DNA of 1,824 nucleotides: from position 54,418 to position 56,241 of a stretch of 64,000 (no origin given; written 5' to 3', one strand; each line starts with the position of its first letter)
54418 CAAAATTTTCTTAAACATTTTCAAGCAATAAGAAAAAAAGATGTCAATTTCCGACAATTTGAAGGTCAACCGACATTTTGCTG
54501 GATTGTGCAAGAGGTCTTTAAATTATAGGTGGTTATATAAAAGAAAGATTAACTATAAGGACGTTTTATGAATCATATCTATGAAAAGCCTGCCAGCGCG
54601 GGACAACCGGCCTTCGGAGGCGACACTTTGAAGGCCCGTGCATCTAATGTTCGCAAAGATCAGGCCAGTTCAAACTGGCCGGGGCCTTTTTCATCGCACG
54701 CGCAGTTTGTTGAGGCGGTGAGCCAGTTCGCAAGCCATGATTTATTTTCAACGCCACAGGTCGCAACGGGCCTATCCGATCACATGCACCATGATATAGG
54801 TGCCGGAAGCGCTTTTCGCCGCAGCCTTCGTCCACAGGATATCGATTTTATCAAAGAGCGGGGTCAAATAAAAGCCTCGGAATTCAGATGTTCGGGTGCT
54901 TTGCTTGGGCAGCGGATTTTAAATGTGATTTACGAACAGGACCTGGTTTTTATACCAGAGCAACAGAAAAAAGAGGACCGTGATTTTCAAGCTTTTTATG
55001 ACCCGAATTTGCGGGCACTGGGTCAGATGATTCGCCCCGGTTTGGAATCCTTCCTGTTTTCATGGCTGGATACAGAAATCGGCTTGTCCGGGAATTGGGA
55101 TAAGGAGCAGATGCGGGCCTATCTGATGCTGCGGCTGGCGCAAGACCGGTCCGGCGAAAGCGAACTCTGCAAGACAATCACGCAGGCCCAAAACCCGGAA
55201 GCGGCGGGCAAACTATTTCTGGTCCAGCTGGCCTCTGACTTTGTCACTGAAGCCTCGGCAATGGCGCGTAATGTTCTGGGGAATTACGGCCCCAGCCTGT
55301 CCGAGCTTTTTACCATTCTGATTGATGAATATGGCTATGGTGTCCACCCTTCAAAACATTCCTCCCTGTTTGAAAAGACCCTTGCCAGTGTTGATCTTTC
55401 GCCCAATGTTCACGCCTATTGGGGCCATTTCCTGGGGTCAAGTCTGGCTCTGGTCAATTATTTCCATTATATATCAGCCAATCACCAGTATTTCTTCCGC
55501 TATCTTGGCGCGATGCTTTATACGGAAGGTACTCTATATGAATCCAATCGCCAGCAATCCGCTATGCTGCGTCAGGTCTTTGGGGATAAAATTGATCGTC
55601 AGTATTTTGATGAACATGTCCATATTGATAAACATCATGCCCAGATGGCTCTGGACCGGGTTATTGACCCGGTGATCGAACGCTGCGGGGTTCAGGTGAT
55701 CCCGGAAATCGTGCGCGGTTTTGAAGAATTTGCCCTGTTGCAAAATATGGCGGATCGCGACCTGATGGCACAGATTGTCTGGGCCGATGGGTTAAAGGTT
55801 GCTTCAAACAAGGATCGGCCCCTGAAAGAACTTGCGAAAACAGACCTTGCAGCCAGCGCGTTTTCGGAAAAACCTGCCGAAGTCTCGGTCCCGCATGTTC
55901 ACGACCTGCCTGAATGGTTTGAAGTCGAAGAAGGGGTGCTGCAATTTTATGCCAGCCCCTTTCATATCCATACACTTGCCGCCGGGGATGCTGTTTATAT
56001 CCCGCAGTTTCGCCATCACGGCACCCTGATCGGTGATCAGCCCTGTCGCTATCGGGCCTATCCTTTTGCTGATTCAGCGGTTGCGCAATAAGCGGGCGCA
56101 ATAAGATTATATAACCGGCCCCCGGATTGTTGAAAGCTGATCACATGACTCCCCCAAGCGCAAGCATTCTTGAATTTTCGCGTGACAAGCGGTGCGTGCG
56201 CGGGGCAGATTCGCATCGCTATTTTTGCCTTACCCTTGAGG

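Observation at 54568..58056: SznF-like HDO–cupin metalloenzyme with Rieske and amino-acid-permease partners: candidate N-oxygenation / N–N bond-forming locus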

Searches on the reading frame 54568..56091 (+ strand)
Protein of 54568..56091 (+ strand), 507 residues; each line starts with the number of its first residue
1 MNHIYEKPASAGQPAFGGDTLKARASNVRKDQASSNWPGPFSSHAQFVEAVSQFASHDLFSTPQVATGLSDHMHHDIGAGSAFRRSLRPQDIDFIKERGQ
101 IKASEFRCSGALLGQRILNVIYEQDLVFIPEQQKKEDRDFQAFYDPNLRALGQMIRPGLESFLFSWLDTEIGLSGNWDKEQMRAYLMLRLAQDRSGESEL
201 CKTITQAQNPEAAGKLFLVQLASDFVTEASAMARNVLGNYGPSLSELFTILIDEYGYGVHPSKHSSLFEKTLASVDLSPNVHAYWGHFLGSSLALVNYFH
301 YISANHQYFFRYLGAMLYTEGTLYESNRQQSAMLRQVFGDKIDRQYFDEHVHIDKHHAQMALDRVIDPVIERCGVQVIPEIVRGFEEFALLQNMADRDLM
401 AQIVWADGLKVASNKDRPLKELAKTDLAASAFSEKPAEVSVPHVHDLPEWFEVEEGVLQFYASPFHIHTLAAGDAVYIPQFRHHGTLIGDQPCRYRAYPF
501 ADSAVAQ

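Call 4: search_protein_families(library=pfam, proteins=[window:54568-56091:+], max_evalue=0.1)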
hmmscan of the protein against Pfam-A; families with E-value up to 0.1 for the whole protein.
window:54568-56091:+ (507 aa): 2 families
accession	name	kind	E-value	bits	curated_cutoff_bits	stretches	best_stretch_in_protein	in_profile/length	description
PF14518.11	Haem_oxygenas_2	-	1.7e-29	103.3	28.9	1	217-391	3-175/177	Iron-containing redox enzyme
PF07883.17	Cupin_2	-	0.00025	21.1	27.2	1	435-495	6-66/70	Cupin domain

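Call 5: search_solved_structures(query=window:54568-56091:+, max_evalue=1, show_alignments=3)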
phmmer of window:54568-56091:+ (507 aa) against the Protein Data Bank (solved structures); distinct sequences matched with E-value up to 1: 6.
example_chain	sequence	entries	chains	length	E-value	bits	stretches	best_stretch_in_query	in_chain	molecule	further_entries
6m9r_A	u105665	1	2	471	2.2e-106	360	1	71-502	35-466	SznF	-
6vzy_A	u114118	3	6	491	2.4e-106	359.9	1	70-502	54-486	Cupin domain-containing diiron protein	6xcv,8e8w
6m9s_A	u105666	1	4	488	2.5e-106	359.8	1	70-502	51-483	SznF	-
9pfw_A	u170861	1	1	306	0.032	16.4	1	215-358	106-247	Iron-containing redox enzyme family protein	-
3ht1_A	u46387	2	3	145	0.12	14.5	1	395-496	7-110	RemF protein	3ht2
9pfx_A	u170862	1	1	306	0.17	14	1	214-359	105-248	PbrRohS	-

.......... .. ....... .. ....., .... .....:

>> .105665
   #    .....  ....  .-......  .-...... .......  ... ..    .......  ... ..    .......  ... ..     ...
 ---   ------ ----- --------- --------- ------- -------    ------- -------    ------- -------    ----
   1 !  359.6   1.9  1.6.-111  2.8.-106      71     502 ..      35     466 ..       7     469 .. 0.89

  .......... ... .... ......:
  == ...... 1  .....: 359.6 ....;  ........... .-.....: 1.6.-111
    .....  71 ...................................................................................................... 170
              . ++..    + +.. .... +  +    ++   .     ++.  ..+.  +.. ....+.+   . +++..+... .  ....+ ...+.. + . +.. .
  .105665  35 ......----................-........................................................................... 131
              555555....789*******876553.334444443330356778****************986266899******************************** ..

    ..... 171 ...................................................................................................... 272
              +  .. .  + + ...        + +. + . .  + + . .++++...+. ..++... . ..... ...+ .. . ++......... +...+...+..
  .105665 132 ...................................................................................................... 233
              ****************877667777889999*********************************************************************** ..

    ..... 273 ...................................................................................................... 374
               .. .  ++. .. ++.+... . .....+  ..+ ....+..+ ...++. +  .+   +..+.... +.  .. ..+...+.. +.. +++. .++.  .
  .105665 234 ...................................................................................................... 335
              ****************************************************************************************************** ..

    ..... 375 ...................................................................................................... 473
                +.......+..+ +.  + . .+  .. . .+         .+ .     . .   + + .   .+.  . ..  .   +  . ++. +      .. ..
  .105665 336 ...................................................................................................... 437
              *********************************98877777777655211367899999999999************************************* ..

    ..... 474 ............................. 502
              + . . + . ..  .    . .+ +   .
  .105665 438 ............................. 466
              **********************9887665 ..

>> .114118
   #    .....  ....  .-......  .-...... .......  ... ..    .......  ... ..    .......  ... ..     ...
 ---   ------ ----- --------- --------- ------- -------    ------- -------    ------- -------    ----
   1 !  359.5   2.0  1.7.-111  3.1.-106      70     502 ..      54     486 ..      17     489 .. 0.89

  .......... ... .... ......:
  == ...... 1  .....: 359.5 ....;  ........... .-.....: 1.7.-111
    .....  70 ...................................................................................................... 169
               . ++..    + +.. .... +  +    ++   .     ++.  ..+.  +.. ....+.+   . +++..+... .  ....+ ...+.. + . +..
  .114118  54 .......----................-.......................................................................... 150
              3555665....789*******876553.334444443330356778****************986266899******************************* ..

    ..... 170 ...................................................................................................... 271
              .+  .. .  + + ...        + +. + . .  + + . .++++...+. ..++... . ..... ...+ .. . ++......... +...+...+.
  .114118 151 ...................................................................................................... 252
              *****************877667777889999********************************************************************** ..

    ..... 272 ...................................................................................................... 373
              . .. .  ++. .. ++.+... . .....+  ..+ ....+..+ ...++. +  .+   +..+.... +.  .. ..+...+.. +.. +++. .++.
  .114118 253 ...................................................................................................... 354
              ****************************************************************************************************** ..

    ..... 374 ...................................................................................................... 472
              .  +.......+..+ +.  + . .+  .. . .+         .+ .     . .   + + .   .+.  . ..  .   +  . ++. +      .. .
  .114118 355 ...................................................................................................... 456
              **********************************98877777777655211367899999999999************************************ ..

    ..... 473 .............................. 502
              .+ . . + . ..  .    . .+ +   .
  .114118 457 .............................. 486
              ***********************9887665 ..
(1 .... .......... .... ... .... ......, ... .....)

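Call 7: find_homologous_proteins(query=window:54568-56091:+, max_evalue=1e-10)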
Query window:54568-56091:+ (507 aa): 410 proteins with E <= 1e-10 among 8000 candidates; the best 120 are listed.
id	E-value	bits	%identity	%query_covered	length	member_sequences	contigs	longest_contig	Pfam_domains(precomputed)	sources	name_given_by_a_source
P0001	0.0e+0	1154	99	100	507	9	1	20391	PF14518.12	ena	-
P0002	1.0e-149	518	55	83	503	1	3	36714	PF14518.12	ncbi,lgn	ncbi:MAG: iron-containing redox enzyme family protein [Alphaproteobacteria bacterium]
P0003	1.0e-140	488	53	83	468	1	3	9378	PF07883.18,PF14518.12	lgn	-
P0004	5.4e-140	486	54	84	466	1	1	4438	PF07883.18,PF14518.12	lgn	-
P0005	4.6e-139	483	52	89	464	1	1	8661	PF07883.18,PF14518.12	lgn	-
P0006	6.1e-139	482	52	88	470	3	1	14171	PF07883.18,PF14518.12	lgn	-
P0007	7.4e-138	479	51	92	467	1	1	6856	PF07883.18,PF14518.12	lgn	-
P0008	1.6e-136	474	48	93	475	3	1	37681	PF07883.18,PF14518.12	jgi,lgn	-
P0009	4.1e-135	470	49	93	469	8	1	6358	PF07883.18,PF14518.12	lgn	-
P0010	1.3e-134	468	48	93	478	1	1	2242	PF07883.18,PF14518.12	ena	-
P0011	4.1e-134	466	52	88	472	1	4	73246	PF07883.18,PF14518.12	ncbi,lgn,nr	ncbi:MAG: iron-containing redox enzyme family protein [Azospirillaceae bacterium]|nr:iron-containing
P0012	2.6e-133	464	52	83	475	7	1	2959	PF07883.18,PF14518.12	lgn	-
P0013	3.0e-133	464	51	83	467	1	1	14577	PF07883.18,PF14518.12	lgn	-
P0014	1.1e-131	458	52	84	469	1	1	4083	PF07883.18,PF14518.12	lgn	-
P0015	6.3e-130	453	46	93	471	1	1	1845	PF07883.18,PF14518.12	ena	-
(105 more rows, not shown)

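Call 12: find_related_loci(query=A1, collection=genome_contigs, flank=10000)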
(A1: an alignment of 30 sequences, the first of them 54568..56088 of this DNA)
Query A1 (507 aa) in genome_contigs; peptide patterns used: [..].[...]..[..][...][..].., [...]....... (x = any residue, [..] = any of these).
257 stretches matched a pattern; 166 encode a relative of the query (tblastn E <= 1e-3); the best 80 are kept; 80 distinct loci.
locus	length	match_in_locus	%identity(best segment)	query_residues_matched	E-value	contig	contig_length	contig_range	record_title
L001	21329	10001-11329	55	77-497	3e-157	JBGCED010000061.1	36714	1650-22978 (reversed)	MAG: Alphaproteobacteria bacterium isolate SGMAG-56 contig61, whole genome shotgun sequence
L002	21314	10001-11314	51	52-496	1e-140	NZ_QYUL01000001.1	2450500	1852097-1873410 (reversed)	Azospirillum cavernae strain K2W22B-5 Segkk0, whole genome shotgun sequence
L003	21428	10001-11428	49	14-497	5e-136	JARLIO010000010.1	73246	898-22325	MAG: Azospirillaceae bacterium isolate MAG_BA399 MetaBAT2_Bin_399_Anoxic_k141_119182, whole genome shotgun sequence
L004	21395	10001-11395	47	18-497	5e-133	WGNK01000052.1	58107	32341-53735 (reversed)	MAG: Azospirillum sp. isolate RI_112 c_000000004230, whole genome shotgun sequence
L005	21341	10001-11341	48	43-496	9e-132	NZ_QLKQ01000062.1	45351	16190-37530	Azospirillum brasilense strain HAMBI_3172 CKLFCLNC_62, whole genome shotgun sequence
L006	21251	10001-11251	51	83-496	4e-131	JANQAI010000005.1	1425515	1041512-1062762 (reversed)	MAG: Magnetospirillum sp. isolate 46_gen_w_cov.1 c118, whole genome shotgun sequence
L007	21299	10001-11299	47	49-495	2e-124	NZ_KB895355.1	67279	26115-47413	Chitiniphilus shinanonensis DSM 23277 C556DRAFT_scaffold00022.22, whole genome shotgun sequence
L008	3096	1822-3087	48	77-495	7e-129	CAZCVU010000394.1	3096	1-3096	MAG TPA_asm: uncultured Flavobacteriales bacterium isolate SRP260945_co1_144 genome assembly, contig: NODE_70489_length_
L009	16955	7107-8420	46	44-495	7e-124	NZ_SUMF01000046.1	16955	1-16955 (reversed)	Chitiniphilus eburneus strain HX-2-15 HX-2-15_scaffold46, whole genome shotgun sequence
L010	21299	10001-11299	45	49-495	3e-119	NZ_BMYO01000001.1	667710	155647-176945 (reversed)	Jeongeupia chitinilytica strain KCTC 23701 sequence01, whole genome shotgun sequence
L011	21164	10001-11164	49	121-505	7e-118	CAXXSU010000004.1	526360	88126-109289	MAG: Alphaproteobacteria bacterium isolate cd18d32c-a82a-44c3-ae41-1116c718a0d5 genome assembly, contig: contig_4, whole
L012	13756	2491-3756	46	81-504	2e-116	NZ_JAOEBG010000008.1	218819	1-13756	Pseudomonas sp. GD04091 8, whole genome shotgun sequence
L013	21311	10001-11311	44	72-495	1e-115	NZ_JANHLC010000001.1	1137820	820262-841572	Pseudomonas putida strain 31800 putida31800_1, whole genome shotgun sequence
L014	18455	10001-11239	45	83-495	2e-115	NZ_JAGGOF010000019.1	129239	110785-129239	Pseudomonas fluorescens strain ISL-33 ISL33_20, whole genome shotgun sequence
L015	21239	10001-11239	47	81-495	4e-115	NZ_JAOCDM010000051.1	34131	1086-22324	Pseudomonas sp. GD03858 51, whole genome shotgun sequence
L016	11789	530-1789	44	80-495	5e-115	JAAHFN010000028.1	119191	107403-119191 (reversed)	MAG: Oscillatoria sp. SIO1A7 1A7_NODE_28, whole genome shotgun sequence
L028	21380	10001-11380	42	40-502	8e-110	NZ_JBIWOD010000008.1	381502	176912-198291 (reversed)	Streptomyces sp. NPDC101227 NPDC101227_277_G8.ctg-0008, whole genome shotgun sequence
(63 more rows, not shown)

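Call 24: find_encoding_contigs(protein=P0001, flank=10000, max_places=4)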
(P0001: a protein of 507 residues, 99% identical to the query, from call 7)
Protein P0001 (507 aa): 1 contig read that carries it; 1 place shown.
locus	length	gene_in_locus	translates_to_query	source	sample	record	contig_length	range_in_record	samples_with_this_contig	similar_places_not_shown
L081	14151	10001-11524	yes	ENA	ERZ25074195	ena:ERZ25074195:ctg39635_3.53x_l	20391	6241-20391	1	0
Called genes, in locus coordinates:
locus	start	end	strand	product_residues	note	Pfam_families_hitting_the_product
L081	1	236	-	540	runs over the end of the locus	PF06808:DctM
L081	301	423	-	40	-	-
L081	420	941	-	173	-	PF04290:DctQ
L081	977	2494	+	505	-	PF13167:GTP-bdg_N, PF16360:GTP-bdg_M, PF01926:MMR_HSR1, PF02421:FeoB_N (weak)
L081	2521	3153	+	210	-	PF02660:G3P_acyltransf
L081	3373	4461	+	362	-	PF03331:LpxC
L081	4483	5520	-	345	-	PF11376:DUF3179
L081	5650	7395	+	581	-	PF00920:ILVD_EDD_N, PF24877:ILV_EDD_C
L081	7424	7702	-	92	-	PF21839:DUF6898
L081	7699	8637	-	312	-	PF00288:GHMP_kinases_N, PF08544:GHMP_kinases_C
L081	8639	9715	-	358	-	PF00294:PfkB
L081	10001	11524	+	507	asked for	PF14518:Haem_oxygenas_2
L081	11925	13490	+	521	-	PF00324:AA_permease, PF13520:AA_permease_2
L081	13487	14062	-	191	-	PF08241:Methyltransf_11 (faint), PF13489:Methyltransf_23 (faint)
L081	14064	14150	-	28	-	?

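Call 25: search_protein_families(library=ncbifam, proteins=[window:54568-56091:+], max_evalue=0.01)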
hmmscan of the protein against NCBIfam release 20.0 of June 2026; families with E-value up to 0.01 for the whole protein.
window:54568-56091:+ (507 aa): 1 family
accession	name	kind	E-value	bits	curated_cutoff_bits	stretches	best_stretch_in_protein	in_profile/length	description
TIGR03675.1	arCOG00543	equivalog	0.0043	15.3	580.2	1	286-409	322-441/631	beta-CASP ribonuclease aCPSF1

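Call 33: search_protein_families(library=pfam, proteins=[L014:14024-14695:+, L014:12787-14031:+, L014:11597-12775:+, L001:9262-9729:-, L028:8723-9934:+, L016:2461-3141:+, L001:11792-13141:+], max_evalue=0.01)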
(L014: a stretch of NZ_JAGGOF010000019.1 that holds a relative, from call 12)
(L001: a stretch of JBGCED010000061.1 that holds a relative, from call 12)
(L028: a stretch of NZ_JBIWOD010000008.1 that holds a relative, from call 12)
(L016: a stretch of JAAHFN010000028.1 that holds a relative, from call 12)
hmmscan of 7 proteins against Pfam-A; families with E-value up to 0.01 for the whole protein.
L014:14024-14695:+ (223 aa): 1 family
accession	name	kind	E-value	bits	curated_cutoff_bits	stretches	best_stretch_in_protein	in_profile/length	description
PF03483.22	B3_4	-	7.3e-12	45.7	29.3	1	66-182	16-129/174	B3/4 domain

L014:12787-14031:+ (414 aa): 3 families
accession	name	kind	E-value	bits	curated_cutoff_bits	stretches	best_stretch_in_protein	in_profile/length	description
PF13535.11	ATP-grasp_4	-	3.7e-10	40.1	27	1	149-293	5-156/160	ATP-grasp domain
PF02655.19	ATP-grasp_3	-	2.2e-06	28.3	23.2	1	130-291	16-159/160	ATP-grasp domain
PF15632.11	ATPgrasp_Ter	-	0.00069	19.8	29.1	1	193-317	5-111/131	ATP-grasp in the biosynthetic pathway with Ter operon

L014:11597-12775:+ (392 aa): 0 families

L001:9262-9729:- (155 aa): 9 families
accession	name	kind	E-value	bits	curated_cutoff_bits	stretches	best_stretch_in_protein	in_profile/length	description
PF13412.12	HTH_24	-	2.1e-12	46.8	21.9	1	8-55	1-48/48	Winged helix-turn-helix DNA-binding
PF13404.12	HTH_AsnC-type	-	3.1e-10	40.1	27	1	8-49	1-42/42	AsnC-type helix-turn-helix domain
PF01037.27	AsnC_trans_reg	-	1.5e-09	38.1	25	1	77-144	2-71/73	Lrp/AsnC ligand binding domain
PF01978.25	TrmB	-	1.2e-06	28.7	25.6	1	5-57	3-55/68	Sugar-specific transcriptional regulator TrmB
PF08279.18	HTH_11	-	0.00011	22.4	25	1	14-55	4-44/55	HTH domain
PF25212.1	HVO_A0114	-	0.00043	20.5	27.6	1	12-56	24-68/84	HVO_A0114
PF01047.28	MarR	-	0.00045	20.5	24.6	1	15-57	8-50/59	MarR family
PF09339.16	HTH_IclR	-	0.0052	17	22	1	15-56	8-50/52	IclR helix-turn-helix domain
PF08280.17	HTH_Mga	-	0.0063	16.9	23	0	14-63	9-57/59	M protein trans-acting positive regulator (MGA) HTH domain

L028:8723-9934:+ (403 aa): 12 families
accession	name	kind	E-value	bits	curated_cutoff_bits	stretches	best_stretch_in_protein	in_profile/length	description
PF22528.1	PRMT_C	-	4.9e-10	40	27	1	259-393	3-141/164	Arginine methyltransferase oligomerization subdomain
PF06325.19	PrmA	-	1.3e-09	38.4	22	1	138-227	152-235/296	Ribosomal protein L11 methyltransferase (PrmA)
PF01135.25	PCMT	-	1.3e-06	28.7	20.3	1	145-202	71-130/210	Protein-L-isoaspartate(D-aspartate) O-methyltransferase (PCMT)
PF13649.12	Methyltransf_25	-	1.6e-06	29.1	27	1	151-252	1-97/97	Methyltransferase domain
PF13578.12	Methyltransf_24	-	0.00015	23.1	26.3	1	154-255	3-101/105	Methyltransferase domain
PF05175.20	MTS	-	0.00019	21.5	23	1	137-203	23-87/170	Methyltransferase small domain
PF08704.16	GCD14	-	0.00036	20.7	26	1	137-221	30-116/247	tRNA methyltransferase complex GCD14 subunit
PF01596.23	Methyltransf_3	-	0.00093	19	22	1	143-202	40-101/204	O-methyltransferase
PF13847.12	Methyltransf_31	-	0.0011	19.1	27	1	148-225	4-81/145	Methyltransferase domain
PF13489.12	Methyltransf_23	-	0.0034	17.6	27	1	133-200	8-63/164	Methyltransferase domain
PF08242.18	Methyltransf_12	-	0.0039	18.3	30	0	152-254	1-98/98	Methyltransferase domain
PF08241.18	Methyltransf_11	-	0.0066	17.5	21.2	0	152-210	1-55/95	Methyltransferase domain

L016:2461-3141:+ (226 aa): 1 family
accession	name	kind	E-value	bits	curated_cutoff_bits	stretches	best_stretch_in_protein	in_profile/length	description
PF03483.22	B3_4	-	2.4e-14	53.8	29.3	1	76-189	17-127/174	B3/4 domain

L001:11792-13141:+ (449 aa): 2 families
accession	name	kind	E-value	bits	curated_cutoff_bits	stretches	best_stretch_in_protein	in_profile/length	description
PF13520.12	AA_permease_2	-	4.7e-31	108.6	27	1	18-434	6-402/427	Amino acid permease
PF00324.27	AA_permease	-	9.7e-21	74.4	24.6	1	19-440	3-425/470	Amino acid permease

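Call 37: search_dna_similar(query=window:54568-56088:+, collection=plasmids, mode=protein, max_evalue=0.00001, max_rows=40)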
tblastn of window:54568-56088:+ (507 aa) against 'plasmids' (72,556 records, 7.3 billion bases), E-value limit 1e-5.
Records with a match: 8; places in all: 8; records where one place covers at least 80% of the query: 5.
Best place of each record, by identity: <60% 8.
By first word of the organism name: Rhizobium 3; Azospirillum 1; Gloeothece 1; Methylobacterium 1; Pantoea 1; Tistrella 1.
By predicted mobility (MOB-suite, as given by PLSDB): conjugative 5; non-mobilizable 3.
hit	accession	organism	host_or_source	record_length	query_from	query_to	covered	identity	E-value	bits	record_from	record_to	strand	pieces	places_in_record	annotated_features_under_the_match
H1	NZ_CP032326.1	Azospirillum argentinense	soil sample,Agricultural field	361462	43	496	90%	48.3%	6e-127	415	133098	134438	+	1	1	iron-containing redox enzyme family protein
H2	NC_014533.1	Gloeothece verrucosa PCC 7822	fresh water in rice field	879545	27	495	93%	42.3%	1e-114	380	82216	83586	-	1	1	iron-containing redox enzyme family protein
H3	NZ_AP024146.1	Methylobacterium indicum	-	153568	28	502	94%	34.4%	1e-67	243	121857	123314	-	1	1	iron-containing redox enzyme family protein | 50S ribosomal protein L11 methyltransferase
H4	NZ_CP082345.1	Pantoea dispersa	Canis lupus familiaris,Skin swab,Paw ...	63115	81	502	83%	33.4%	5e-73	259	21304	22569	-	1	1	iron-containing redox enzyme family protein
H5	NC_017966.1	Tistrella mobilis KA081020-065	-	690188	83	495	81%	25.1%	7e-14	82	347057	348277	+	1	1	hypothetical protein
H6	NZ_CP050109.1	Rhizobium leguminosarum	Trifolium repens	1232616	140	386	49%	35.9%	6e-30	132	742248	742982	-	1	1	record has no annotation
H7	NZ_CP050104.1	Rhizobium leguminosarum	Trifolium repens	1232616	140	386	49%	35.9%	6e-30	132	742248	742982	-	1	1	record has no annotation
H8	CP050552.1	Rhizobium leguminosarum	Vicia sativa,cell culture,root nodule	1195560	140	382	48%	35.7%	5e-29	129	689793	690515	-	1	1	none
